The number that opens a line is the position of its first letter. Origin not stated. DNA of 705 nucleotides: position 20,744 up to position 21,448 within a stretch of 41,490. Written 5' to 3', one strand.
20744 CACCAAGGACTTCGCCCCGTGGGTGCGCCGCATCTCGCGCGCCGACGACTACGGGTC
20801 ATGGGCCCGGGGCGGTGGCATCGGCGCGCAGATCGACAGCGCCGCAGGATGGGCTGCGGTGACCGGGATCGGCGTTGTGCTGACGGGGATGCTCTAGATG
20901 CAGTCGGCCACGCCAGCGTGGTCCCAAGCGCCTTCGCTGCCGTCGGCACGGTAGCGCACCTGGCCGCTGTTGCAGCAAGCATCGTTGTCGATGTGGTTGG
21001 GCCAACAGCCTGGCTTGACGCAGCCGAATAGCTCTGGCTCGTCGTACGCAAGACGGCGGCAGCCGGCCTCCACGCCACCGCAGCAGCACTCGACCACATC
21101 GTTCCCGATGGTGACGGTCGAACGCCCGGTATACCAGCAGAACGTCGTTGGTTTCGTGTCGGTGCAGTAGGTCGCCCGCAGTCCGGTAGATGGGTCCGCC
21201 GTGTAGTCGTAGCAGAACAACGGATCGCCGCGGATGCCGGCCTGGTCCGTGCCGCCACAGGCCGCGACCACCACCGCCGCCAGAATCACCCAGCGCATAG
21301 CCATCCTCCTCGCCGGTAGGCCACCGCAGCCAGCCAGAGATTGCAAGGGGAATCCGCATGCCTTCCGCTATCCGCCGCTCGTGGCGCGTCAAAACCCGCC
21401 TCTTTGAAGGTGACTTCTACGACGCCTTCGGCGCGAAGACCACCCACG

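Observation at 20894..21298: Antisense cysteine-rich lipoprotein gene inserted in the tail-tip module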

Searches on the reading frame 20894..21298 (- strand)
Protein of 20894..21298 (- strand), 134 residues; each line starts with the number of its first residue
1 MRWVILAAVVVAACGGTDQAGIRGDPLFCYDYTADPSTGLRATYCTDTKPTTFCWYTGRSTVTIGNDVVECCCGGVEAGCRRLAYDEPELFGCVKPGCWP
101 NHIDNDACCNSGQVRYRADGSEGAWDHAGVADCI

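Call 5: search_protein_families(library=pfam, proteins=[window:20894-21298:-], max_evalue=0.1)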
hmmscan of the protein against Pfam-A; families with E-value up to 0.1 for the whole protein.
window:20894-21298:- (134 aa): 0 families

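Call 6: search_protein_families(library=phrogs, proteins=[window:20894-21298:-], max_evalue=0.1)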
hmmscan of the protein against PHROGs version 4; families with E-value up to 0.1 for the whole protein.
window:20894-21298:- (134 aa): 0 families

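Call 8: find_homologous_proteins(query=window:20894-21298:-, max_evalue=0.01)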
Query window:20894-21298:- (134 aa): 1 proteins with E <= 0.01 among 23 candidates.
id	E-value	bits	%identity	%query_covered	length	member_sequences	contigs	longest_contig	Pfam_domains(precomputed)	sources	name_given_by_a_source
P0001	7.4e-90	317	100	100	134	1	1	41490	-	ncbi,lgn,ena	-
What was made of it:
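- Tried and rejected: Word-indexed protein search with the single sequence: found only itself (call 8).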

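Call 10: find_encoding_contigs(protein=P0001, flank=10000)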
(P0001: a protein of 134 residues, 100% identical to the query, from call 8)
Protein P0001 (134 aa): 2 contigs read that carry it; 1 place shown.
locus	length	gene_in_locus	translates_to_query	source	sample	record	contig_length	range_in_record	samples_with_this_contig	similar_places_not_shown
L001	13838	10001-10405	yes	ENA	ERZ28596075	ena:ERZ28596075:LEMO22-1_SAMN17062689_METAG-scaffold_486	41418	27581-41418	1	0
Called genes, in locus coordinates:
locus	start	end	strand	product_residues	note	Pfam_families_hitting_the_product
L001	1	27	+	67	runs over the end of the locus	-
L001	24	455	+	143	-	PF00692:dUTPase, PF22769:DCD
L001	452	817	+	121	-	-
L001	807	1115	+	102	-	-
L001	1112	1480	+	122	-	-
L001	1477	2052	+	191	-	-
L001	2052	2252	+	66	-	-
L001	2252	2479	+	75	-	-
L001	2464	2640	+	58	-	-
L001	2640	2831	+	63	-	-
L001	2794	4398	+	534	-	PF00239:Resolvase, PF07508:Recombinase, PF13408:Zn_ribbon_recom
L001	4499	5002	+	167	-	-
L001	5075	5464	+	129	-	-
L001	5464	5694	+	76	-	PF21983:NikA-like (weak)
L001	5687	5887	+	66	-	-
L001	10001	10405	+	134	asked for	-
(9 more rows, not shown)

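Call 11: list_cluster_members(proteins=[P0001])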
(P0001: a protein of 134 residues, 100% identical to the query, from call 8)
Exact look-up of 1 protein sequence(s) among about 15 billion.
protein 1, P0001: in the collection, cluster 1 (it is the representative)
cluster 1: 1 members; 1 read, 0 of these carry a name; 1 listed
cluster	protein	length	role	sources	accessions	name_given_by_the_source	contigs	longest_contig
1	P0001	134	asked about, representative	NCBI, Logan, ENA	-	-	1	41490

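Call 12: search_protein_representatives(protein=window:20894-21298:-)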
Query: 134 residues. Proteins with E-value up to 0.001 (for the whole library): 12; up to 1e-10: 7; up to 1e-30: 1. The best 12 are listed.
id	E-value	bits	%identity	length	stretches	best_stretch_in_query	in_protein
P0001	2.4e-90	316.9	100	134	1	1-134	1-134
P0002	2.9e-18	82.8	44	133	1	5-133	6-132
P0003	1.2e-16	77.6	44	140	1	6-134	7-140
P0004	6.8e-13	65.4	38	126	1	1-133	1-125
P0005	2.2e-11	60.5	46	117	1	1-113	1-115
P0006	2.5e-11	60.2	37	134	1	3-133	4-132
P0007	4.8e-11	59.3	38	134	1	2-134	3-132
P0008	2.4e-10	57.0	42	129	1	5-134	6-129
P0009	1.6e-07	47.9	48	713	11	88-108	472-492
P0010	9.6e-06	42.1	38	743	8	90-108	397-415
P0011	3.9e-05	40.1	41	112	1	4-110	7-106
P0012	4.1e-04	36.8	34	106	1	3-109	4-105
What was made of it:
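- Tried and rejected: The exhaustive phmmer search was needed (call 12).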

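Call 17: find_homologous_proteins(query=A1, max_evalue=0.01)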
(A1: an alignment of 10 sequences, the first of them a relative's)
Query A1 (10 sequences) (134 aa, profile of the alignment): 9 proteins with E <= 0.01 among 8000 candidates.
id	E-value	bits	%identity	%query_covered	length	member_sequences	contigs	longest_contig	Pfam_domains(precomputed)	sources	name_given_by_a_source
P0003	1.9e-48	182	44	79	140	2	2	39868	-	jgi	jgi:hypothetical protein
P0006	5.4e-47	177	37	87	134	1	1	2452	-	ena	-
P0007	1.7e-45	172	35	99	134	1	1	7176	-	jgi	jgi:hypothetical protein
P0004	8.6e-44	167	35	99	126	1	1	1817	-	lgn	-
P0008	2.8e-39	152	39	69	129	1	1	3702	-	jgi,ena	-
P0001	2.9e-38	149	100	100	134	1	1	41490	-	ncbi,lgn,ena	-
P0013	1.3e-37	147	38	99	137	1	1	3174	-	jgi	jgi:hypothetical protein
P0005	5.2e-35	138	36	84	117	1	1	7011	-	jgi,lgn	jgi:hypothetical protein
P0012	3.5e-34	136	32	60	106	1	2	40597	-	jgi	jgi:hypothetical protein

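Call 18: find_related_loci(query=A1, collection=viral_contigs, flank=10000)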
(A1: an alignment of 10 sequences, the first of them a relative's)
Query A1 (134 aa) in viral_contigs; peptide patterns used: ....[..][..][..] (x = any residue, [..] = any of these).
61 stretches matched a pattern, but none encodes a relative of the query by tblastn (E <= 1e-3).
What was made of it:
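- Tried and rejected: lipoprotein family in viral contigs (call 18);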

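Call 19: find_encoding_contigs(protein=P0003, flank=10000, max_places=3)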
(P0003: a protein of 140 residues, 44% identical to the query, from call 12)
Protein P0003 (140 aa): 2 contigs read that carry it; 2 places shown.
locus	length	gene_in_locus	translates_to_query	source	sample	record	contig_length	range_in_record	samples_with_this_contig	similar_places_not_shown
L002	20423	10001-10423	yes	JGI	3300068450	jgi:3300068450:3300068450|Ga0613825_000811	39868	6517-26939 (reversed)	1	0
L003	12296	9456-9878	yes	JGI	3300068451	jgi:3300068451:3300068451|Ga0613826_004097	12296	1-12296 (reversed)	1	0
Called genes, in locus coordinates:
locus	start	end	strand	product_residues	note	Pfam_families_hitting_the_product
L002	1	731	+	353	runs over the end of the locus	-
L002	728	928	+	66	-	-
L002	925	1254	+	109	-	-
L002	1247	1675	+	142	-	-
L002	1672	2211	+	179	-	-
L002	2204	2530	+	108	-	-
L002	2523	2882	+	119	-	-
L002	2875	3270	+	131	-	-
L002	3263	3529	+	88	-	-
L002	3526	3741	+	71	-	-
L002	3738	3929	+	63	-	-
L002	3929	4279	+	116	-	PF12728:HTH_17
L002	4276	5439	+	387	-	-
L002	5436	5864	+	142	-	-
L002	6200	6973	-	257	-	-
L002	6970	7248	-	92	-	-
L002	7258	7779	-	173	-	-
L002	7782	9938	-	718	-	-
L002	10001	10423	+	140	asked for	-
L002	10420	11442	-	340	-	-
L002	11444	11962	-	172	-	-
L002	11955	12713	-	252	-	-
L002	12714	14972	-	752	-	-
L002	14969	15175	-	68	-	-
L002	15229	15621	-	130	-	-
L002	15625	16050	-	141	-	PF16460:Phage_TTP_11 (weak), PF16461:Phage_TTP_12 (weak)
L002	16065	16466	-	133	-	PF11367:Tail_completion_gp17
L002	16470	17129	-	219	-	-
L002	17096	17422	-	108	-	PF05521:Phage_HCP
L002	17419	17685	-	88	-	-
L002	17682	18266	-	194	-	PF05135:Phage_connect_1 (weak)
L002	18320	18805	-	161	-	-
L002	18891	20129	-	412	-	PF05065:Phage_capsid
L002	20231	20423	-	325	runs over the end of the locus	PF25145:NfeD1b_N, PF01343:Peptidase_S49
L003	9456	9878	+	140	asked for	-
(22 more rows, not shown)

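Call 20: find_encoding_contigs(protein=P0012, flank=10000, max_places=3)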
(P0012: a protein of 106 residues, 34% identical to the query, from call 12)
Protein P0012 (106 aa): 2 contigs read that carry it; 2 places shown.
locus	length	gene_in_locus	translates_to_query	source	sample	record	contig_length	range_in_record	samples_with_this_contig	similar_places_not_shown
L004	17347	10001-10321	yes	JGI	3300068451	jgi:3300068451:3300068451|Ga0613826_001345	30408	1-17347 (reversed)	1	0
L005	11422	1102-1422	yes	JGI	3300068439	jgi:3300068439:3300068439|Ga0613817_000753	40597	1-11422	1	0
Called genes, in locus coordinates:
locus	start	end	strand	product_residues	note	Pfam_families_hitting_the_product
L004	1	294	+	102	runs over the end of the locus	-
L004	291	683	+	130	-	-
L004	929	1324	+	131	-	PF13392:HNH_3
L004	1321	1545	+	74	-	-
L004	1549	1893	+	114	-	PF12728:HTH_17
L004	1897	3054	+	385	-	PF00589:Phage_integrase (weak)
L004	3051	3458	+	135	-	-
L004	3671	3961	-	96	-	-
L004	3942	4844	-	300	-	PF00149:Metallophos (weak), PF12850:Metallophos_2 (weak)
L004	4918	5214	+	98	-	-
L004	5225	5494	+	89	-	-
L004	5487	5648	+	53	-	-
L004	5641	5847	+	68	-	-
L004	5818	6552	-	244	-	-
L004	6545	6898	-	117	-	-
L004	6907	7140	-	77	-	-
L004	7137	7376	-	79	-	-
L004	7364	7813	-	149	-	PF08291:Peptidase_M15_3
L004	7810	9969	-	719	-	-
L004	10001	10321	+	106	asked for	-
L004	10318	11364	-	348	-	-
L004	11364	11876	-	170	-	-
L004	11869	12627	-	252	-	-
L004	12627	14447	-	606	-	-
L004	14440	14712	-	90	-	-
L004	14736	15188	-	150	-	-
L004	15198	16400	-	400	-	-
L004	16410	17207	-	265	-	-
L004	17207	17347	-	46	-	?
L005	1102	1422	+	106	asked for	-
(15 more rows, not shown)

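Call 21: find_encoding_contigs(protein=P0007, flank=10000, max_places=3)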
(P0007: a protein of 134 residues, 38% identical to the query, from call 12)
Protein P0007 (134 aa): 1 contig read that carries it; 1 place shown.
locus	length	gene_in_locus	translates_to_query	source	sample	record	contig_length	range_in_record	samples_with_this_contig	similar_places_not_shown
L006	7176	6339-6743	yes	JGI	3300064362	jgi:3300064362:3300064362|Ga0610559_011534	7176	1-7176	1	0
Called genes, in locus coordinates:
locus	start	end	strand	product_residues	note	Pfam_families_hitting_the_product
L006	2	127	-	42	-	?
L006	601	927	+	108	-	-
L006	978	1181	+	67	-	-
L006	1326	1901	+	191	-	-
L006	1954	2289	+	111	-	PF08220:HTH_DeoR (weak), PF08279:HTH_11 (weak), PF12840:HTH_20 (weak)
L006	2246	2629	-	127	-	-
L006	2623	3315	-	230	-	-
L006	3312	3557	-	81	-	-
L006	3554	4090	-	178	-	PF00182:Glyco_hydro_19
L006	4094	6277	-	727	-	-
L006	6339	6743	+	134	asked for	-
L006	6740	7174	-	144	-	?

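Call 22: find_encoding_contigs(protein=P0005, flank=10000, max_places=3)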
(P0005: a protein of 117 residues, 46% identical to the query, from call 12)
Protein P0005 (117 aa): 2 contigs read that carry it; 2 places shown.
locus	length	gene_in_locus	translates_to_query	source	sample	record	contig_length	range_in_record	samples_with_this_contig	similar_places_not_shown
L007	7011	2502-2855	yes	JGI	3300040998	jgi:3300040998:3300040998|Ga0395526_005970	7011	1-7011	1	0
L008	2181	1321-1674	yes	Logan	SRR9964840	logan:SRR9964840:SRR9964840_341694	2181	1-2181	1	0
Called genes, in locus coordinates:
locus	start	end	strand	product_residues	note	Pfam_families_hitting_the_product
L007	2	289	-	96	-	?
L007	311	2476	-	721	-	-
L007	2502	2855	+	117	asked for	-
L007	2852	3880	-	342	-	-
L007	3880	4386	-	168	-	-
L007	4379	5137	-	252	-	-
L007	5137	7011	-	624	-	?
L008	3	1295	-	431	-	?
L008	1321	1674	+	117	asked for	-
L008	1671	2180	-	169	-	?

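Call 23: find_encoding_contigs(protein=P0008, flank=10000, max_places=3)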
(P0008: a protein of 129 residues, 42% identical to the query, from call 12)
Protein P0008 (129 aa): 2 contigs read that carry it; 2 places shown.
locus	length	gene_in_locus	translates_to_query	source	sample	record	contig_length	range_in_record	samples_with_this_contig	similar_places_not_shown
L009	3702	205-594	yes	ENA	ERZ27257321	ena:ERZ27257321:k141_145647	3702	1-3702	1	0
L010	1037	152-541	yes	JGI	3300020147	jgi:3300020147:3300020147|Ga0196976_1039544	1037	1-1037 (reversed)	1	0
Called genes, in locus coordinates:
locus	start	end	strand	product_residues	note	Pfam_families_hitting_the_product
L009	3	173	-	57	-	?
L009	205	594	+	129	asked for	-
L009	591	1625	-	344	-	-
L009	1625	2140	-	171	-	-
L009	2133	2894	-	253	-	-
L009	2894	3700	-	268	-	?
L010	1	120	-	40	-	?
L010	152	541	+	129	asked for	-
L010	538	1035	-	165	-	?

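Call 24: find_encoding_contigs(protein=P0013, flank=10000, max_places=3)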
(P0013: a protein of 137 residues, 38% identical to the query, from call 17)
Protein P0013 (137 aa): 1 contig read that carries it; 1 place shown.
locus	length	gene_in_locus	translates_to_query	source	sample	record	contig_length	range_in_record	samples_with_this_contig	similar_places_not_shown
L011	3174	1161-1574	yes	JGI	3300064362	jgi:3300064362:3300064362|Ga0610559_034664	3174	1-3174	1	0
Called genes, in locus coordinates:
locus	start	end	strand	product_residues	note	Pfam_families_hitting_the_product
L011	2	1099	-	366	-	?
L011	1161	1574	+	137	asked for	-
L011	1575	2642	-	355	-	-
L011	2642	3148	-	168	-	-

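Call 41: predict_structure(alignment_id=A2)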
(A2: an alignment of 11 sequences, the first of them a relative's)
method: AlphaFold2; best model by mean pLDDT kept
length: 134 residues; sequences in the alignment: 11
mean_pLDDT: 86.2   pTM: 0.71
mean pLDDT of the five models: 86.2, 84.9, 83.7, 82.6, 82.3
residues with pLDDT >= 90: 102; 70-90: 6; 50-70: 14; < 50: 12
segments of 3 or more residues with pLDDT < 50: 15-22
pLDDT, mean of each block of 10 residues (from residue 1): 53 48 69 95 94 96 96 96 93 95 92 95 96 94
secondary structure, 60 per line:
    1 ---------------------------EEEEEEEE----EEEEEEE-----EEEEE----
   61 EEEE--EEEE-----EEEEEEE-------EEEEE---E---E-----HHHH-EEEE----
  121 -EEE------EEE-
elements in order: E28-35 E40-46 E52-56 E61-64 E67-70 E76-82 E90-94 H108-111 E113-116 E122-124 E131-133
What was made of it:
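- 21233..21256 (-): Predicted disordered tether (residues 15-22). Relatives have a longer Gly/Asp/Ser-rich tether. pLDDT below 50 for residues 15-22 (call 41).
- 20897..21214 (-): Globular all-beta Cys-rich domain (residues 29-134). Ten conserved Cys at 29, 45, 54, 71, 80, 93, 98, 108, 109 and 133, plus 2 specific to this phage at 72 and 73. AlphaFold2 pLDDT 92-96 per 10-residue block (call 41).
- pLDDT 86 overall and about 95 for the domain; the tether is disordered (call 41). It has a rigid binding-type domain on a tether (call 41). AlphaFold2 pLDDT is about 95 for the domain (call 41).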

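Call 44: fold_search(model_id=the predicted structure, library=pdb)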
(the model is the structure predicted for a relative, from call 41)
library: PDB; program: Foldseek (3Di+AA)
matches with E <= 10: 111; with E <= 0.001: 0
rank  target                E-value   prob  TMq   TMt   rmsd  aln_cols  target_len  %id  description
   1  3qb7_C                8.6e-01  0.04  0.16  0.12  14.5       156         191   10  Interleukin-4 mutant RGA bound to cytokine receptor common gamma (released 2012-04-25)
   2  8bk2_A                8.6e-01  0.02  0.11  0.09  14.0        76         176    6  X-ray structure of meningococcal factor H binding protein variant 2 in complex with a specific and bactericidal human  (released 2023-11-22)
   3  3tzv_C                9.1e-01  0.08  0.17  0.10  12.6        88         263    9  Crystal structure of an iNKT TCR in complex with CD1d-lysophosphatidylcholine (released 2012-04-25)
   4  3bpl_C                1.2e+00  0.03  0.16  0.12  15.4       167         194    8  Crystal structure of the IL4-IL4R-Common Gamma ternary complex (released 2008-02-05)
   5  7ne7                  1.8e+00  0.03  0.14  0.05  11.2        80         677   16  oligopeptidase B from S. proteomaculans with modified hinge region in complex with N-[(1S)-5-amino-1-(chloroacetyl)penty (released 2021-02-17)
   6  6x1s_A                2.0e+00  0.04  0.14  0.10  14.2        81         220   11  Structure of pHis Fab (SC1-1) in complex with pHis mimetic peptide (released 2021-02-03)
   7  6x1s_C                2.0e+00  0.04  0.14  0.10  14.2        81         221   11  Structure of pHis Fab (SC1-1) in complex with pHis mimetic peptide (released 2021-02-03)
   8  3qaz_C                2.1e+00  0.02  0.16  0.12  14.5       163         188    9  IL-2 mutant D10 ternary complex (released 2012-04-11)
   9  2zqk_A                2.4e+00  0.10  0.20  0.15   8.2        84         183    8  Crystal structure of intimin-Tir68 complex (released 2009-08-18)
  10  4mx7_A                2.4e+00  0.03  0.14  0.08  15.8        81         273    9  Structure of mouse CD1d in complex with dioleoyl-phosphatidic acid (released 2014-10-01)
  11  2erj_C                2.4e+00  0.02  0.16  0.12  15.4       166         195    8  Crystal structure of the heterotrimeric interleukin-2 receptor in complex with interleukin-2 (released 2006-02-21)
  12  5v6l_I                2.5e+00  0.03  0.14  0.10  14.3        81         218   11  Crystal Structure of Rabbit Anti-HIV-1 gp120 V3 Fab 10A37 in complex with V3 peptide JR-FL (released 2018-01-17)
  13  8hes_H                2.7e+00  0.06  0.19  0.13  13.2        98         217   14  Crystal structure of SARS-CoV-2 RBD and NIV-10 complex (released 2023-11-08)
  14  6h25_B                2.9e+00  0.06  0.13  0.08   6.1        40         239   10  Human nuclear RNA exosome EXO-10-MPP6 complex (released 2018-08-15)
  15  8odz_B                2.9e+00  0.03  0.16  0.09  15.3        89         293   12  Cryo-EM structure of a pre-dimerized murine IL-12 complete extracellular signaling complex (Class 1). (released 2024-02-07)
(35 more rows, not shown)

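Call 46: fold_search(model_id=the predicted structure, library=viral)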
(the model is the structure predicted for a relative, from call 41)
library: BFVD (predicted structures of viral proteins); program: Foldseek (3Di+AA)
matches with E <= 10: 161; with E <= 0.001: 0
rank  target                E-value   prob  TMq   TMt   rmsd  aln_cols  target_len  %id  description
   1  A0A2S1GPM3            1.0e+00  0.07  0.13  0.20  14.9        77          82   12  Uncharacterized protein [Enterobacteria phage vB_EcoM_IME338]
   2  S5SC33                1.0e+00  0.07  0.22  0.07   9.3       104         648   10  (no name in the UniProt tables at hand)
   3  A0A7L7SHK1            1.1e+00  0.16  0.18  0.10   8.1        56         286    9  (no name in the UniProt tables at hand)
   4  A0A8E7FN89            1.1e+00  0.06  0.17  0.09  23.1       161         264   11  (no name in the UniProt tables at hand)
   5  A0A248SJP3            1.1e+00  0.04  0.13  0.05  16.8       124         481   11  (no name in the UniProt tables at hand)
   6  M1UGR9                1.2e+00  0.08  0.16  0.14  12.6       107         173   15  Uncharacterized protein [Cyanophage SS120-1]
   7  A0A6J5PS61            1.3e+00  0.04  0.15  0.05  14.6       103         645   13  Uncharacterized protein [uncultured Caudovirales phage]
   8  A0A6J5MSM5            1.5e+00  0.03  0.17  0.08  25.0       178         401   10  Uncharacterized protein [uncultured Caudovirales phage]
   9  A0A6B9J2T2            1.6e+00  0.07  0.16  0.08  12.0       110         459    8  Cadherin domain-containing protein [Rhizobium phage RL38J1]
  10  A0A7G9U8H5            1.7e+00  0.06  0.16  0.12  14.8       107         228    8  Immediate early protein 2 [Spilarctia obliqua nucleopolyhedrovirus]
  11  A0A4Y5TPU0            1.8e+00  0.04  0.15  0.07  15.5        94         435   12  (no name in the UniProt tables at hand)
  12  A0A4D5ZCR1            1.9e+00  0.03  0.13  0.10  18.6        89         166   13  Uncharacterized protein [Burkholderia phage BcepSaruman]
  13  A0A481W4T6            2.2e+00  0.08  0.18  0.16   8.6        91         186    6  Surface layer protein bacterial Ig-like domain-containing protein [Pseudomonas phage Psa21]
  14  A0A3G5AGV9            2.2e+00  0.05  0.17  0.03  18.1       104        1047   12  Uncharacterized protein [Sylvanvirus sp.]
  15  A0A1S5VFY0            2.4e+00  0.14  0.16  0.09   2.1        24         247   17  EGF-like domain-containing protein [Kallithea virus]
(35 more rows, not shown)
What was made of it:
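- On T5 Llp / T1 Cor / Rtp45 exclusion lipoproteins: Foldseek against PDB and BFVD gave best E about 0.9 and TM below 0.25 (calls 44, 46).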
